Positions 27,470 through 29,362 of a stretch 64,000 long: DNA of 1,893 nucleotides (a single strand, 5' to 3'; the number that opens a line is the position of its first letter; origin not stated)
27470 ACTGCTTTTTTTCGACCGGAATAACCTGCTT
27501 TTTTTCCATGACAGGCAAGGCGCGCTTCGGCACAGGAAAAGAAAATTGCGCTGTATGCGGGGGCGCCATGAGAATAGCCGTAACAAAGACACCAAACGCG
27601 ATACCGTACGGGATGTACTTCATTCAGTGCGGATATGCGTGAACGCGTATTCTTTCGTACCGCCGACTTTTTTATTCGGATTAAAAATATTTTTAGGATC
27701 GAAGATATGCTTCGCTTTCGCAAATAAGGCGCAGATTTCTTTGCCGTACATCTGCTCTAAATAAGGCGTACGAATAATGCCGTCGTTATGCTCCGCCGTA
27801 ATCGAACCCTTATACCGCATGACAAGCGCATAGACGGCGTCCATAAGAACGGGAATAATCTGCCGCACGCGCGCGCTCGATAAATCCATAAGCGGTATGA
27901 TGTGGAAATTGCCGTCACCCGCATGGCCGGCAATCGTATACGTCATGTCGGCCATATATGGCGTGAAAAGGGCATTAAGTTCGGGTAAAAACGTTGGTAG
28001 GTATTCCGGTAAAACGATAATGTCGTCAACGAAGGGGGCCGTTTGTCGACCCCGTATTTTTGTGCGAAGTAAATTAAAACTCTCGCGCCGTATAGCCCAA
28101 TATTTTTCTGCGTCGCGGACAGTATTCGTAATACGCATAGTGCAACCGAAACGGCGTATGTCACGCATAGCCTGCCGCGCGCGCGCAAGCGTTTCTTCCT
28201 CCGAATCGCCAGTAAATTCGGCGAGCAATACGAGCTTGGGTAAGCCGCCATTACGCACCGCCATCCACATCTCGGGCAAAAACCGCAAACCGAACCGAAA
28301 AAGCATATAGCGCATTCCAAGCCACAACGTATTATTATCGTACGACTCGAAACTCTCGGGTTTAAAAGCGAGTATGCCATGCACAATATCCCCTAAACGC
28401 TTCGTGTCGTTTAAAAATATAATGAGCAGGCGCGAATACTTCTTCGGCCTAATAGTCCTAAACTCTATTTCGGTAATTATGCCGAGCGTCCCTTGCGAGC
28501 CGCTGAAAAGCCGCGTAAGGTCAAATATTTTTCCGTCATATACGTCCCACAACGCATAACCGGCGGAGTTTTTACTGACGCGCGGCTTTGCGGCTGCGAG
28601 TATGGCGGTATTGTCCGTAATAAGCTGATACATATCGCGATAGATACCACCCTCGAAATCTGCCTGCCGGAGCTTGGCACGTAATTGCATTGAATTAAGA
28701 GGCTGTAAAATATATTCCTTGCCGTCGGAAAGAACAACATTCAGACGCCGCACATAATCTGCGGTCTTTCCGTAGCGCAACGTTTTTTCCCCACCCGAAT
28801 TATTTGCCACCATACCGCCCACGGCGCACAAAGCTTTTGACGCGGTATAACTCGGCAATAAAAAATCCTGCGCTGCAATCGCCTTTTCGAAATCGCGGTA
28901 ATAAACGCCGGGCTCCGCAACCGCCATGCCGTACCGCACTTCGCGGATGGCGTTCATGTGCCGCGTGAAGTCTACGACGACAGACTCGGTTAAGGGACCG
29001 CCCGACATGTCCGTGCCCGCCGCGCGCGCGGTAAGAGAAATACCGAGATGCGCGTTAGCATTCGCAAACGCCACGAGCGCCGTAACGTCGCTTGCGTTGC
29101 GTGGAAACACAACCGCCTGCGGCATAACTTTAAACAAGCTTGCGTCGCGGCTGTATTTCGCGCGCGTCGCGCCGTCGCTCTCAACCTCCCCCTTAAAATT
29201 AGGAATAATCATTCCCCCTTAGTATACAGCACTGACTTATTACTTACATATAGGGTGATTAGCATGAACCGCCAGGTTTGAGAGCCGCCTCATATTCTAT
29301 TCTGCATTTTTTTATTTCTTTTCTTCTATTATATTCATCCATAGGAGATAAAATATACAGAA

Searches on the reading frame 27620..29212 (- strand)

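Call 75: search_protein_families(library=pfam, proteins=[window:27620-29212:-], max_evalue=0.001)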
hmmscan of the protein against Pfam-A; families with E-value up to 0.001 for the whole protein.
window:27620-29212:- (530 aa): 2 families
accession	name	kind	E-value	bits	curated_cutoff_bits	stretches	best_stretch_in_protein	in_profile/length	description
PF02913.24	FAD-oxidase_C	-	1e-39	137.2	21.2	1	259-514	4-247/248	FAD linked oxidases, C-terminal domain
PF01565.28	FAD_binding_4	-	3.7e-30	104.9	26.4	1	31-165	1-134/139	FAD binding domain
